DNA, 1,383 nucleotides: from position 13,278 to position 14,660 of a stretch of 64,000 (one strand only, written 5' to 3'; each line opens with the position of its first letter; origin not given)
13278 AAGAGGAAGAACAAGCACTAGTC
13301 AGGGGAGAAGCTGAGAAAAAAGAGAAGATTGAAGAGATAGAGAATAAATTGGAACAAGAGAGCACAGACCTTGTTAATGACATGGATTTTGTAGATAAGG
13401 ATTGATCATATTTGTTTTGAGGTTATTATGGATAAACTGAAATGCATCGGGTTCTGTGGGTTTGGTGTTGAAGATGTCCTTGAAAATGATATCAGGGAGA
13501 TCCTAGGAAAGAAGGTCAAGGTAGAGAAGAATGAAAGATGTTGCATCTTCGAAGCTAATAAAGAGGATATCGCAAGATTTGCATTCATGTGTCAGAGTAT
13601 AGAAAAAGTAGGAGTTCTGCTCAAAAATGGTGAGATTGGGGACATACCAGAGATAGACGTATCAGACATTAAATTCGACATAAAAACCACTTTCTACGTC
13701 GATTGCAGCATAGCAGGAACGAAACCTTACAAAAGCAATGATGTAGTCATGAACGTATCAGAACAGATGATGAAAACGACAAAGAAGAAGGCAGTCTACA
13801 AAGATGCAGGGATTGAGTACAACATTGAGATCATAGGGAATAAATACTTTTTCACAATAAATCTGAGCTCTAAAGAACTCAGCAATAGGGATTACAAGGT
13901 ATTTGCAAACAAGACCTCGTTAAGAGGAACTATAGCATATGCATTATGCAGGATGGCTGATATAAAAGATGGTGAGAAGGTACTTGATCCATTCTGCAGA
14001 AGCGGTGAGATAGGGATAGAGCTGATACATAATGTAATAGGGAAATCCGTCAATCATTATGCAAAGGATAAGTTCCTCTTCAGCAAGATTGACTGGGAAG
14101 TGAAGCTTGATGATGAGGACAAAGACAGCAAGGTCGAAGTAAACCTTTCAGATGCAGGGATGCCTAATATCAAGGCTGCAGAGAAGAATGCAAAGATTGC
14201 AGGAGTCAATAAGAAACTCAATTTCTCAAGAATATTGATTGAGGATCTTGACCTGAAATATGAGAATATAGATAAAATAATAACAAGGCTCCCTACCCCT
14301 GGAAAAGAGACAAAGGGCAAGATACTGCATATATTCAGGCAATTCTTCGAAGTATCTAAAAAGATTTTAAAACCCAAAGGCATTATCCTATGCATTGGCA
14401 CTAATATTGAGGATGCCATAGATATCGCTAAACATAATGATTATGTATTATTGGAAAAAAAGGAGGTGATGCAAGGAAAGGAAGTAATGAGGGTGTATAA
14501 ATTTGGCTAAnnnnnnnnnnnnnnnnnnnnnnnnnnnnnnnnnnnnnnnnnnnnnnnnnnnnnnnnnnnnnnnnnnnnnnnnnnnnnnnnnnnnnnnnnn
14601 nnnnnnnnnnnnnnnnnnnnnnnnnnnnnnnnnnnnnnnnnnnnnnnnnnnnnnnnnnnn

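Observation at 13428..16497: THUMP methylase with an atypical catalytic motif, translationally coupled to a 664-aa unknown membrane protein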

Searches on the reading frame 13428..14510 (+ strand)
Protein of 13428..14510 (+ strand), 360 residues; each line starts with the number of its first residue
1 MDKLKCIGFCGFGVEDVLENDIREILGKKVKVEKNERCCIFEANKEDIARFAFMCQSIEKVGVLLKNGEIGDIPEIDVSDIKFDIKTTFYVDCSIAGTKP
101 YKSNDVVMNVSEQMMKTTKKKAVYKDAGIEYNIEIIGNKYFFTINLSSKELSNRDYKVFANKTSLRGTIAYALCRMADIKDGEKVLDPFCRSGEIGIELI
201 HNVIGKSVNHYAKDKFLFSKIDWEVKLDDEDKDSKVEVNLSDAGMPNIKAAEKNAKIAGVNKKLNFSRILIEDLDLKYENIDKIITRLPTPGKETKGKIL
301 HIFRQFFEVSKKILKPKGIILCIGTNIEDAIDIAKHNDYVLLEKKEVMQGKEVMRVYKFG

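Call 3: search_protein_families(library=pfam, proteins=[window:13428-14510:+], max_evalue=1)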
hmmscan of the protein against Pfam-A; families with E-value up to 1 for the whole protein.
window:13428-14510:+ (360 aa): 6 families
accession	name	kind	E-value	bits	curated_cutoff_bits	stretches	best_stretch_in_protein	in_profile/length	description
PF01170.24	UPF0020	-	3.9e-20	72.8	22.3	1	154-349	1-188/197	RMKL-like, methyltransferase domain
PF13847.12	Methyltransf_31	-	1.6e-05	25.1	27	1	246-358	39-142/145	Methyltransferase domain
PF22020.1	RlmL_1st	-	0.0024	18.2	27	1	9-52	5-45/55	RlmL ferredoxin-like domain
PF05175.20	MTS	-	0.0066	16.6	23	1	232-325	52-141/170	Methyltransferase small domain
PF14668.11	RICTOR_V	-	0.079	13.6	27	1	162-187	41-66/71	Rapamycin-insensitive companion of mTOR, domain 5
PF23291.1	KOW4_SPT5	-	0.11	12.9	27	1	291-322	21-53/55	Transcription elongation factor SPT5, fourth KOW domain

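Call 4: search_protein_families(library=ncbifam, proteins=[window:13428-14510:+], max_evalue=1)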
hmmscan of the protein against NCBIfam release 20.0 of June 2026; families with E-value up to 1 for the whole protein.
window:13428-14510:+ (360 aa): 7 families
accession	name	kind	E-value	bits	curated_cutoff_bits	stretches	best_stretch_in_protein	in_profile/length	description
NF040721.1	Trm14_Arch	equivalog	7.6e-33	114.1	280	1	12-358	9-368/370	tRNA (guanine(6)-N2)-methyltransferase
NF040850.1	Trm14_Thcoccales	equivalog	9.4e-16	57.7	480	2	88-201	120-237/365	tRNA (guanine(6)-N2)-methyltransferase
NF008748.0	PRK11783.1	equivalog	1.8e-13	49.6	466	1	5-338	5-365/704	bifunctional 23S rRNA (guanine(2069)-N(7))-methyltransferase RlmK/23S rRNA (guanine(2445)-N(2))-methyltransferase RlmL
TIGR01177.1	TIGR01177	hypoth_equivalog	1.1e-09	38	316.55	1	22-198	20-199/330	TIGR01177 family methyltransferase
NF033398.1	rRNA_meth_EmtA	equivalog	2.1e-07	30.7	625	1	76-276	79-271/336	EmtA family 23S rRNA (guanine(2470)) methyltransferase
NF007205.0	PRK09626.1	equivalog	0.078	13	93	1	6-43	25-61/105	2-oxoglutarate-acceptor oxidoreductase subunit OorD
TIGR03534.1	RF_mod_PrmC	equivalog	0.092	12.2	199.1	1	179-267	84-143/253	peptide chain release factor N(5)-glutamine methyltransferase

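Call 7: find_homologous_proteins(query=window:13428-14510:+, max_evalue=0.001)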
Query window:13428-14510:+ (360 aa): 106 proteins with E <= 0.001 among 4623 candidates.
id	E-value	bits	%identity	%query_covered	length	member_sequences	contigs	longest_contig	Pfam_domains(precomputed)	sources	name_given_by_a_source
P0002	2.6e-233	792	100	100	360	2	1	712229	PF01170.25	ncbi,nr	ncbi:hypothetical protein H6503_01075 [Candidatus Woesearchaeota archaeon]|nr:hypothetical protein [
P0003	3.0e-151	522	67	99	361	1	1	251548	PF01170.25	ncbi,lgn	ncbi:MAG: THUMP domain-containing class I SAM-dependent methyltransferase [Candidatus Woesearchaeota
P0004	1.4e-117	411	56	99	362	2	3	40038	PF01170.25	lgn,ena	-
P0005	2.5e-115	404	55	99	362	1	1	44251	PF01170.25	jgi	-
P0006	1.8e-112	394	52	99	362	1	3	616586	PF01170.25,PF22020.3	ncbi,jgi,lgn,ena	-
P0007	9.6e-112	392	51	99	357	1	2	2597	PF01170.25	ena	-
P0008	1.6e-107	378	52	99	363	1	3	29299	PF01170.25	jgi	jgi:23S rRNA G2445 N2-methylase RlmL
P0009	8.5e-106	372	49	99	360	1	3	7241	PF02926.23,PF01170.25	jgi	jgi:23S rRNA G2445 N2-methylase RlmL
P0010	2.0e-105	371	52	99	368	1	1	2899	PF01170.25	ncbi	ncbi:MAG: THUMP domain-containing class I SAM-dependent methyltransferase [Candidatus Woesearchaeota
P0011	9.0e-102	359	52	99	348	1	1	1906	PF01170.25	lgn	-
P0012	7.7e-100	353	51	99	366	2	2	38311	PF01170.25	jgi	jgi:23S rRNA G2445 N2-methylase RlmL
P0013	4.8e-97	343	46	99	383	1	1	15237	PF01170.25,PF22020.3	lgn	-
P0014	4.9e-97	343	46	98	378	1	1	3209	PF01170.25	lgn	-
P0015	9.0e-97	343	45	98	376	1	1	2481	PF01170.25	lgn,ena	-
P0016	1.7e-95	338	46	99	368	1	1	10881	PF01170.25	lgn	-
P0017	5.7e-90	320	43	99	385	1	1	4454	PF01170.25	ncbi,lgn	-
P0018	8.1e-88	313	45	99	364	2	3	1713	PF01170.25,PF22020.3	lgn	-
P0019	8.6e-88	313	44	99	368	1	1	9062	PF01170.25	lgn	-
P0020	1.9e-83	299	43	99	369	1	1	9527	PF01170.25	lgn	-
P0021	6.1e-83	297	44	99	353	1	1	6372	PF05175.21,PF01170.25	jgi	-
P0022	2.2e-81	292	40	98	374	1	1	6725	PF01170.25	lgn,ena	-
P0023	3.3e-81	291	42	99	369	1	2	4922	PF01170.25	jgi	jgi:23S rRNA G2445 N2-methylase RlmL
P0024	5.5e-61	225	54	56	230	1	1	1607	PF01170.25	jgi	-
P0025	4.2e-48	183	37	99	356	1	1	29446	PF02926.23,PF01170.25,PF22020.3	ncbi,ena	-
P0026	4.1e-47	179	37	99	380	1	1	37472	PF01170.25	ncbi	-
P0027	1.8e-45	174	34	96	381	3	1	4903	PF02926.23,PF01170.25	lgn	-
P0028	7.2e-45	172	34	99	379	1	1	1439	PF02926.23,PF01170.25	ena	-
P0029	4.5e-43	166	33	92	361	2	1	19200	PF13847.13,PF05175.21,PF02926.23,PF01170.25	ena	-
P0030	4.6e-43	166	36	99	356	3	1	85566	PF02926.23,PF01170.25,PF22020.3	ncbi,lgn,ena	-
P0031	4.8e-43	166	36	99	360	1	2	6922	PF02926.23,PF01170.25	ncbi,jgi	-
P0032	2.6e-42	164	36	97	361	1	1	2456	PF13847.13,PF02926.23,PF01170.25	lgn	-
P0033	3.7e-41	160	34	99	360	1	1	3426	PF13847.13,PF02926.23,PF01170.25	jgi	jgi:putative N6-adenine-specific DNA methylase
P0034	5.1e-41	159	34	99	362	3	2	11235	PF13847.13,PF05175.21,PF02926.23,PF01170.25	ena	-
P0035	1.2e-40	158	36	99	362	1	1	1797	PF13847.13,PF05175.21,PF02926.23,PF01170.25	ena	-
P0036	2.0e-40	157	34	98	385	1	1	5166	PF05175.21,PF02384.23,PF02926.23,PF01170.25,PF22020.3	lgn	-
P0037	1.7e-39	154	33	99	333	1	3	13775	PF01170.25,PF22020.3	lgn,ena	-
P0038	2.2e-39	154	33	96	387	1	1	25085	PF02926.23,PF01170.25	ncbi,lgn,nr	ncbi:methyltransferase [Candidatus Woesearchaeota archaeon]|nr:methyltransferase [Candidatus Woesear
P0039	2.3e-39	154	30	99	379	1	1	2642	PF02926.23,PF01170.25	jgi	jgi:putative N6-adenine-specific DNA methylase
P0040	2.4e-39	154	33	97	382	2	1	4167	PF13847.13,PF05175.21,PF02926.23,PF01170.25,PF09445.17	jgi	-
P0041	5.8e-39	153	34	99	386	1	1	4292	PF02926.23,PF01170.25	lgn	-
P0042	8.2e-39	152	34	96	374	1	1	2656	PF02926.23,PF01170.25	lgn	-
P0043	9.1e-39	152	30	99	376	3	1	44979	PF02926.23,PF01170.25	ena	-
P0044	1.6e-38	151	34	97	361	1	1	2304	PF13847.13,PF05175.21,PF02926.23,PF01170.25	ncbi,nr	ncbi:methyltransferase domain-containing protein [Candidatus Woesearchaeota archaeon]|nr:methyltrans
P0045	1.7e-38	151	32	99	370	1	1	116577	PF02926.23,PF01170.25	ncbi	-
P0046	4.0e-38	150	34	97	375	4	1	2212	PF02926.23,PF01170.25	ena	-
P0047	4.7e-38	150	30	98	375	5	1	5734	PF05175.21,PF02926.23,PF01170.25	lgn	-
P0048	6.6e-38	149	33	98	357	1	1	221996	PF13847.13,PF05175.21,PF02926.23,PF01170.25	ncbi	-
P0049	1.2e-37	148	31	96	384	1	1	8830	PF13847.13,PF05175.21,PF02926.23,PF01170.25,PF01555.25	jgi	jgi:tRNA (guanine6-N2)-methyltransferase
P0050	1.6e-37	148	33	97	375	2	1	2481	PF05175.21,PF02926.23,PF01170.25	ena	-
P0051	2.8e-37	147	35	88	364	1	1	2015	PF02926.23,PF01170.25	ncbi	-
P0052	3.0e-37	147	33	99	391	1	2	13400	PF02926.23,PF01170.25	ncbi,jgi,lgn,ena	-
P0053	3.9e-37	146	33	91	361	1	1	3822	PF13847.13,PF05175.21,PF02384.23,PF02926.23,PF01170.25,PF01555.25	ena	-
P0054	3.9e-37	146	34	96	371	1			PF02926.23,PF01170.25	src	-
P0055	5.3e-37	146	32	96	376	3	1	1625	PF02926.23,PF01170.25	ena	-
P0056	9.1e-37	145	29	98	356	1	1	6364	PF02926.23,PF01170.25,PF22020.3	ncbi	-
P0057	1.9e-36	144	33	99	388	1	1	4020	PF13847.13,PF05175.21,PF02926.23,PF01170.25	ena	-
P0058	3.3e-36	143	32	96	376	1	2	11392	PF02926.23,PF01170.25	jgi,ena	-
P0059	5.7e-36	143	33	87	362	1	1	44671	PF13847.13,PF05175.21,PF02926.23,PF01170.25,PF01555.25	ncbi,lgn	ncbi:MAG: THUMP domain-containing protein [Candidatus Woesearchaeota archaeon]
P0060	9.1e-36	142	30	97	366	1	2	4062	PF02926.23,PF01170.25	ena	-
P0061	1.3e-35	141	33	93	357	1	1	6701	PF13847.13,PF05175.21,PF02926.23,PF01170.25,PF09445.17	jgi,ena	-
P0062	4.2e-35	140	29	99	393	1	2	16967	PF13847.13,PF05175.21,PF02926.23,PF01170.25,PF01555.25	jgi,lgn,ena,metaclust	metaclust:\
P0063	7.3e-35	139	33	99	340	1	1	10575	PF01170.25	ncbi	ncbi:hypothetical protein ACFLZN_00875 [Nanoarchaeota archaeon]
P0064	1.4e-34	138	32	99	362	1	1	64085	PF13847.13,PF05175.21,PF02384.23,PF02926.23,PF01170.25,PF01555.25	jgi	jgi:23S rRNA G2445 N2-methylase RlmL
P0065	3.3e-34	137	31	96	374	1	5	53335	PF02926.23,PF01170.25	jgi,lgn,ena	-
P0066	3.4e-34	137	31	99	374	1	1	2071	PF02926.23,PF01170.25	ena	-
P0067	1.4e-33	135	32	99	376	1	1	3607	PF02926.23,PF01170.25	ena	-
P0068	1.7e-33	134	31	99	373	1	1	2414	PF02926.23,PF01170.25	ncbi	-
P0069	1.9e-33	134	32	99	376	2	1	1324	PF02926.23,PF01170.25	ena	-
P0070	2.3e-33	134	35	80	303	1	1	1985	PF02926.23,PF01170.25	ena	-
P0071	3.9e-33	133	31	99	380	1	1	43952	PF13847.13,PF05175.21,PF13649.13,PF01170.25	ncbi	ncbi:MAG: THUMP domain-containing protein [archaeon]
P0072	6.9e-33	133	31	98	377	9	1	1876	PF02926.23,PF01170.25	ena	-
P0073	1.0e-32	132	33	91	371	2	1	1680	PF02926.23,PF01170.25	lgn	-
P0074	1.2e-32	132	33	96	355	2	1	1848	PF02926.23,PF01170.25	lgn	-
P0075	1.8e-32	131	30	99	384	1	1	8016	PF02926.23,PF01170.25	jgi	jgi:putative N6-adenine-specific DNA methylase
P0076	6.2e-32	129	31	96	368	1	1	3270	PF13847.13,PF05175.21,PF02926.23,PF01170.25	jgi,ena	jgi:23S rRNA G2445 N2-methylase RlmL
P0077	7.5e-32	129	30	100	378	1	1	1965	PF02926.23,PF01170.25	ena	-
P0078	3.1e-31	127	30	99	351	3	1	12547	PF01170.25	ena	-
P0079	9.0e-31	126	30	93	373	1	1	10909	PF05175.21,PF02926.23,PF01170.25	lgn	-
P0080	2.1e-30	124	31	96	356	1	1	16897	PF13847.13,PF02926.23,PF01170.25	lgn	-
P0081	4.7e-30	123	29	98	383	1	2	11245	PF05175.21,PF02926.23,PF01170.25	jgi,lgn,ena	-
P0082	6.9e-30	123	31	91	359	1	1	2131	PF02926.23,PF01170.25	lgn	-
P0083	2.0e-29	121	31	99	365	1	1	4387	PF13847.13,PF02384.23,PF02926.23,PF01170.25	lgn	-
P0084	8.5e-29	119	30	86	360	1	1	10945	PF02926.23,PF01170.25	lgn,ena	-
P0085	2.1e-27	114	28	100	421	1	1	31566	PF01170.25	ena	-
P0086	3.2e-27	114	29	97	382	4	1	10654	PF02926.23,PF01170.25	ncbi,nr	ncbi:MAG TPA: THUMP domain-containing protein [Candidatus Nanoarchaeia archaeon]|nr:THUMP domain-con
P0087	1.2e-26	112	29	99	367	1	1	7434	PF01170.25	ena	-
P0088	1.4e-26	112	30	89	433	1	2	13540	PF13847.13,PF05175.21,PF02926.23,PF01170.25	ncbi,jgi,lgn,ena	-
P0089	8.3e-26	109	30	89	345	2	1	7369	PF02926.23,PF01170.25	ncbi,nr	ncbi:hypothetical protein KY306_00035 [Candidatus Woesearchaeota archaeon]|nr:hypothetical protein [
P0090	1.4e-25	109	28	98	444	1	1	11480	PF02926.23,PF01170.25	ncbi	-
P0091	1.9e-25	108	29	89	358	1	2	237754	PF01170.25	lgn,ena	-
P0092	2.8e-25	108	31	86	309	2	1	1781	PF13847.13,PF05175.21,PF02384.23,PF02926.23,PF01170.25,PF09445.17,PF01555.25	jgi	jgi:putative N6-adenine-specific DNA methylase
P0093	4.5e-25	107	30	94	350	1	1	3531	PF02926.23,PF01170.25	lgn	-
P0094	8.6e-25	106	29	95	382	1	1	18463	PF05175.21,PF02926.23,PF01170.25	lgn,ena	-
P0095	4.5e-24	104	25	98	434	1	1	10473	PF02926.23,PF01170.25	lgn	-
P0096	3.8e-23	100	26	99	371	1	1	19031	PF13847.13,PF05175.21,PF02926.23,PF01170.25,PF01555.25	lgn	-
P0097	3.2e-22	97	27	90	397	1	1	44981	PF01170.25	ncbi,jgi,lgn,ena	-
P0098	5.2e-22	97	30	79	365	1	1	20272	PF02926.23,PF01170.25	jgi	jgi:23S rRNA G2445 N2-methylase RlmL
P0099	3.7e-21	94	28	91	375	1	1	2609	PF05175.21,PF01170.25,PF22020.3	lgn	-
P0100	3.4e-18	84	25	97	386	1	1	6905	PF01170.25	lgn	-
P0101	2.2e-16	78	29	58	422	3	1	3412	PF01170.25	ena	-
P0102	2.0e-12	65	27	96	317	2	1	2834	PF01170.25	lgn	-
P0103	1.8e-6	46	26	74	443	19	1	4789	PF05175.21,PF02926.23,PF01170.25,PF22020.3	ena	-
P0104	6.1e-6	44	26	69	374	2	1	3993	PF13847.13,PF05175.21,PF02926.23,PF01170.25,PF22020.3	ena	-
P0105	2.5e-5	42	25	59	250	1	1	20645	PF13847.13,PF05175.21,PF11599.15,PF01170.25,PF02475.24,PF01555.25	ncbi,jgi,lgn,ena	ncbi:MAG: methyltransferase [bacterium]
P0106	1.2e-4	40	28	39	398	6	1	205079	PF02926.23,PF01170.25,PF22020.3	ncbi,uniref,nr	ncbi:THUMP domain-containing class I SAM-dependent RNA methyltransferase [Sedimentisphaera salicampi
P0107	3.3e-4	38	26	57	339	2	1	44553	PF13847.13,PF05175.21,PF03602.22,PF01170.25,PF02475.24,PF01555.25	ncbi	-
